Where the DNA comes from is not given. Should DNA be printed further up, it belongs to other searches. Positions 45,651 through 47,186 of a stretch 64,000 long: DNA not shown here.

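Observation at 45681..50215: Lipoprotein-like heptaheme cytochrome c-TPR fusion directly upstream of an OmpR/HK pair and a DUF4382 lipoprotein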

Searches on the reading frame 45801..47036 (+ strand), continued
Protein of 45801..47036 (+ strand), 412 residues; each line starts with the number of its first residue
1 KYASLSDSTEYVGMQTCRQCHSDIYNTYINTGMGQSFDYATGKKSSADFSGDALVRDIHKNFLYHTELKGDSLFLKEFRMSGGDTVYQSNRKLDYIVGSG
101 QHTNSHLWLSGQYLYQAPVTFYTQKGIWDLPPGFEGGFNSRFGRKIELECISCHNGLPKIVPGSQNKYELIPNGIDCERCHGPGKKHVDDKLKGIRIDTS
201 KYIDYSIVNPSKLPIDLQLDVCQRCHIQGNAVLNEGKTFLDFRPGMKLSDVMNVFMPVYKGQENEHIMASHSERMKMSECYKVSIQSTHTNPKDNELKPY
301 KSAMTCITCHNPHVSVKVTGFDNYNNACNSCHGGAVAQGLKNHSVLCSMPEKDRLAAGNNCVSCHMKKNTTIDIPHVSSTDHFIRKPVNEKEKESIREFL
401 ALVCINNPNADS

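Call 59: search_solved_structures(query=A2, max_evalue=0.0001, show_alignments=4)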
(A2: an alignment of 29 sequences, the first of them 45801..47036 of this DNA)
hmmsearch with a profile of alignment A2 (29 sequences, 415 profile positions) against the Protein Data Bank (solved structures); distinct sequences matched with E-value up to 0.0001: 4.
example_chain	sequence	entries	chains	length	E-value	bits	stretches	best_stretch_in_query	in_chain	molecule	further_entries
6r2q_A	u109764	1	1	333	1.6e-11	46.7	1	306-372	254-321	Cystathionine beta-synthase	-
6i5b_A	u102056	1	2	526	3.4e-09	39.1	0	6-43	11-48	Uncharacterized protein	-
6qvm_A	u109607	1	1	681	1.2e-06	30.7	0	293-371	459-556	Multiheme cytochrome cf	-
4rkm_A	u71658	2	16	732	3.2e-06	29.3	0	298-371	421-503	MccA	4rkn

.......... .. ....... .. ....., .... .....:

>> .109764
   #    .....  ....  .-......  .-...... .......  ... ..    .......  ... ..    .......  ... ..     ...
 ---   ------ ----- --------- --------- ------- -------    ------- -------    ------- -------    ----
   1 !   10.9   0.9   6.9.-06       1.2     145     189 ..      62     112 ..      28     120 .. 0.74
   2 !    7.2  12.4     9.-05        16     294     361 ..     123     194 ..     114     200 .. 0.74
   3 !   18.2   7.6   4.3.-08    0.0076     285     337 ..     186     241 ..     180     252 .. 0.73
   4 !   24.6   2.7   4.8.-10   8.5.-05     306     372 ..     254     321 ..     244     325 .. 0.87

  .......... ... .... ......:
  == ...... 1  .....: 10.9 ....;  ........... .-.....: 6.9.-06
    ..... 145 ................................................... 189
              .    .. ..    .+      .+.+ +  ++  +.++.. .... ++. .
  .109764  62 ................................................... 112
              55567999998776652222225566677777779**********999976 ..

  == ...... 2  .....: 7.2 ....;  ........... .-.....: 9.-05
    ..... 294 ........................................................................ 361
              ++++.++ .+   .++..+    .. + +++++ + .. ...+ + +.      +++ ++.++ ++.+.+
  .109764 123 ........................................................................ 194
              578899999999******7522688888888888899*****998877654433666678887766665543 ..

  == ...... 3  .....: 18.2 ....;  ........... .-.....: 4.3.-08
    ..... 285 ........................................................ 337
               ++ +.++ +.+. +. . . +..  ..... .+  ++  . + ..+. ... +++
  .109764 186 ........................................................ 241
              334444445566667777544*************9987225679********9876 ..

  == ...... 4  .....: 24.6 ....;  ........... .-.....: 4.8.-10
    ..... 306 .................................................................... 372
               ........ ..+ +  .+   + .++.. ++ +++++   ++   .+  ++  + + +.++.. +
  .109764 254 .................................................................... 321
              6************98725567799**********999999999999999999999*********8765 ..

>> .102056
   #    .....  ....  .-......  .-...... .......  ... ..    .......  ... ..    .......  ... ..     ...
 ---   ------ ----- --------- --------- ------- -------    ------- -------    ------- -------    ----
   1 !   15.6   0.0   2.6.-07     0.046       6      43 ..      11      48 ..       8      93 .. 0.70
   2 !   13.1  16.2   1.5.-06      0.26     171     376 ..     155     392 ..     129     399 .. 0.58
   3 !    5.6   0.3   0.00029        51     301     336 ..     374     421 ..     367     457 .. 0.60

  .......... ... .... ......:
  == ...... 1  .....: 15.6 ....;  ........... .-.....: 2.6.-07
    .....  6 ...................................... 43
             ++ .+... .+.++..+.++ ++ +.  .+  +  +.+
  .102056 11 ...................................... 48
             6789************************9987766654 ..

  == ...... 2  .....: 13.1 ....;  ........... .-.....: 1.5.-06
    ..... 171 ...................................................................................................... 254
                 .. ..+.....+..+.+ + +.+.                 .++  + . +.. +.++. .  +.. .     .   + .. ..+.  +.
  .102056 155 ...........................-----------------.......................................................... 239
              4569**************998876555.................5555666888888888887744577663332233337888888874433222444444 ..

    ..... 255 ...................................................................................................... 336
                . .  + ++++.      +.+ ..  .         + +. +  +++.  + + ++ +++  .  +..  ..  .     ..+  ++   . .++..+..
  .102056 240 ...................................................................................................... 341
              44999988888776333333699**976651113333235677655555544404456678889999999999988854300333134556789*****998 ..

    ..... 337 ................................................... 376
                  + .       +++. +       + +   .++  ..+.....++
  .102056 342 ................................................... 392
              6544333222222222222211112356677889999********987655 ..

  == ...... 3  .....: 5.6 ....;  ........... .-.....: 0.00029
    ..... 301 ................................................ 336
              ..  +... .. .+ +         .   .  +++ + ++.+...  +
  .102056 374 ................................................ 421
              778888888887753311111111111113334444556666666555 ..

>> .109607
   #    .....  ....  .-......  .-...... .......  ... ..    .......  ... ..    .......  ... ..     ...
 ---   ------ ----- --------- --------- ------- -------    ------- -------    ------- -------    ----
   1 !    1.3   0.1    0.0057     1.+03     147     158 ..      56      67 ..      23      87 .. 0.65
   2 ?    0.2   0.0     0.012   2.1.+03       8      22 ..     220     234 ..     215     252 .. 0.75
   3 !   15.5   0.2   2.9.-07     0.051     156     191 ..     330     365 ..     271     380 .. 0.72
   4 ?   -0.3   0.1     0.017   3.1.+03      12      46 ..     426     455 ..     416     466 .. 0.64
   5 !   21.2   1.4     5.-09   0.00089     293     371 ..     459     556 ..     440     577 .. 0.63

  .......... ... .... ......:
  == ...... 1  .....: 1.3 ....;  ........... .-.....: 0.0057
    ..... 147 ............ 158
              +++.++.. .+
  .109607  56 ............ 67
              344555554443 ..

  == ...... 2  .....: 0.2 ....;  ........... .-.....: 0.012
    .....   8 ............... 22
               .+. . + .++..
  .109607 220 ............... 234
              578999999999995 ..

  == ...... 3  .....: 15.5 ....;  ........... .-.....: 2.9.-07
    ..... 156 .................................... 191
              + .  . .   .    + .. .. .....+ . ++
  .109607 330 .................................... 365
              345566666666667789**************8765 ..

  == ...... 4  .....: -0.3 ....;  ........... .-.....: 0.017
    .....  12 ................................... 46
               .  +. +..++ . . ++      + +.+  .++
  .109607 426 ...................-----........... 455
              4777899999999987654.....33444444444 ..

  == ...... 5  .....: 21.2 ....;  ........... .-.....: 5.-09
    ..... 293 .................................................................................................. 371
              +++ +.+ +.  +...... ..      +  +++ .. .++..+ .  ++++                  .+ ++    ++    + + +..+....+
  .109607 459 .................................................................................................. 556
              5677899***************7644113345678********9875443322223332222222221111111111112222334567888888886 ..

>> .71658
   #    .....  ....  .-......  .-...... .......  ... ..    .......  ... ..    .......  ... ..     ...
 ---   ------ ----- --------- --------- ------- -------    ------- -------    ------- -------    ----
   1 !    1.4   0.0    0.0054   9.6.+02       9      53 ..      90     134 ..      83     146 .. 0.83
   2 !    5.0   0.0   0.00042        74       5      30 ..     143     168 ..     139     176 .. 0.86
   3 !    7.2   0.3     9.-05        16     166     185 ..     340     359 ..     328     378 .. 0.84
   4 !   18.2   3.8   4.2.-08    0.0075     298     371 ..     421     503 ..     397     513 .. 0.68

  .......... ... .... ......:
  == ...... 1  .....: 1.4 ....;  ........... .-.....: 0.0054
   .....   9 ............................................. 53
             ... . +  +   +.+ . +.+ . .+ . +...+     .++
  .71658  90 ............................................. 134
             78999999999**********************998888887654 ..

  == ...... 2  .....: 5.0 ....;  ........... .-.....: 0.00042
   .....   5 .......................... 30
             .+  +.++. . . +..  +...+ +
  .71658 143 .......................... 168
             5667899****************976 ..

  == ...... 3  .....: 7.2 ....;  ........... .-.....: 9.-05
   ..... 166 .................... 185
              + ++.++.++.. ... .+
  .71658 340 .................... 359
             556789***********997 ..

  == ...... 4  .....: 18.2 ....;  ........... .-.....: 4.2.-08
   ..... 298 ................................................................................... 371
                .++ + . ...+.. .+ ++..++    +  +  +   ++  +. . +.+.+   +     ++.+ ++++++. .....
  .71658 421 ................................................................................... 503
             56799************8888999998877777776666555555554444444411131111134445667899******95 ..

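Call 66: find_encoding_contigs(protein=P0239, flank=7000, max_places=1)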
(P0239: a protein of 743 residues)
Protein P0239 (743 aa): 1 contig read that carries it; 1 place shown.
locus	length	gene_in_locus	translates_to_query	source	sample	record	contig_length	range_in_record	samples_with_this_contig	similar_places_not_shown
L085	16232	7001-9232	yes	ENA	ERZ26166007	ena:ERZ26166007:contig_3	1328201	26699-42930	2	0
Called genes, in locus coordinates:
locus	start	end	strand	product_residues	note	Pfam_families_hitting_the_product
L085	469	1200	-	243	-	PF13646:HEAT_2 (faint)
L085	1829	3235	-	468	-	PF01938:TRAM, PF05958:tRNA_U5-meth_tr, PF13847:Methyltransf_31 (faint)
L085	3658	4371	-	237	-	-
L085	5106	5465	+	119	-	-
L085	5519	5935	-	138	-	PF06803:DUF1232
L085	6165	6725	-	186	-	-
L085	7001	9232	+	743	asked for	PF09699:Paired_CXXCH_1 (faint), PF13435:Cytochrome_C554 (faint), PF07719:TPR_2 (faint), PF13432:TPR_16 (weak), PF14559:TPR_19 (weak), PF23914:TPR_CcmH_CycH (weak), PF13432:TPR_16 (weak), PF14559:TPR_19, +8 more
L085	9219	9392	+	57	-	-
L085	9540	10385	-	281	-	PF14559:TPR_19 (weak), PF13414:TPR_11 (weak), PF13432:TPR_16, PF14559:TPR_19, PF13414:TPR_11 (weak), PF13428:TPR_14 (weak), PF13432:TPR_16 (weak), PF13414:TPR_11 (weak), +17 more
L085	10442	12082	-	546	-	PF01839:FG-GAP (faint), PF13517:FG-GAP_3, PF07593:UnbV_ASPIC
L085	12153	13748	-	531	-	PF12895:ANAPC3 (faint), PF21033:RMD1-3 (faint), PF25064:ARM_TT21_5th (faint), PF00515:TPR_1 (faint), PF07719:TPR_2 (faint), PF07721:TPR_4 (faint), PF09976:TPR_21 (faint), PF14559:TPR_19 (weak), +19 more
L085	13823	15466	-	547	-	PF20094:GWxTD_dom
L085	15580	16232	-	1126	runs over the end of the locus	PF13620:CarboxypepD_reg, PF13715:CarbopepD_reg_2 (weak), PF25183:OMP_b-brl_4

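Call 67: find_encoding_contigs(protein=P0254, flank=7000, max_places=1)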
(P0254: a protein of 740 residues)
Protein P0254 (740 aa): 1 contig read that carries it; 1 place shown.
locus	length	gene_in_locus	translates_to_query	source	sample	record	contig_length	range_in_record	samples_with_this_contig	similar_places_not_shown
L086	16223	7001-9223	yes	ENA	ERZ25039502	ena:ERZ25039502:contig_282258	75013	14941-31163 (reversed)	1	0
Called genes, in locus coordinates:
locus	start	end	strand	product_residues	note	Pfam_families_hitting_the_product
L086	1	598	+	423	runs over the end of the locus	PF00012:HSP70, PF06723:MreB_Mbl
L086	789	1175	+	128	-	-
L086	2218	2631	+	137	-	-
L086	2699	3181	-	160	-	PF01544:CorA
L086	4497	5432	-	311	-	-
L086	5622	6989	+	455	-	PF03448:MgtE_N, PF14841:FliG_M (faint), PF03448:MgtE_N, PF00571:CBS, PF01769:MgtE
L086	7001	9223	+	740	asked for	PF09699:Paired_CXXCH_1 (faint), PF14537:Cytochrom_c3_2 (faint), PF07719:TPR_2 (faint), PF13431:TPR_17 (faint), PF23914:TPR_CcmH_CycH (faint), PF13432:TPR_16 (weak), PF14559:TPR_19 (weak)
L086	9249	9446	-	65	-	PF07043:DUF1328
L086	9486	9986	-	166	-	PF00571:CBS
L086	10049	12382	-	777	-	PF01590:GAF, PF13185:GAF_2, PF13492:GAF_3 (weak), PF00512:HisKA, PF02518:HATPase_c, PF00072:Response_reg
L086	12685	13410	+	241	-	PF00512:HisKA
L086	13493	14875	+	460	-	PF00072:Response_reg, PF01078:Mg_chelatase (faint), PF00158:Sigma54_activat, PF14532:Sigma54_activ_2, PF07724:AAA_2 (weak), PF07728:AAA_5, PF25601:AAA_lid_14, PF02954:HTH_8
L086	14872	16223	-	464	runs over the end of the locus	PF00072:Response_reg, PF00158:Sigma54_activat, PF14532:Sigma54_activ_2, PF01078:Mg_chelatase (faint), PF07724:AAA_2 (faint), PF07728:AAA_5 (weak), PF25601:AAA_lid_14, PF02954:HTH_8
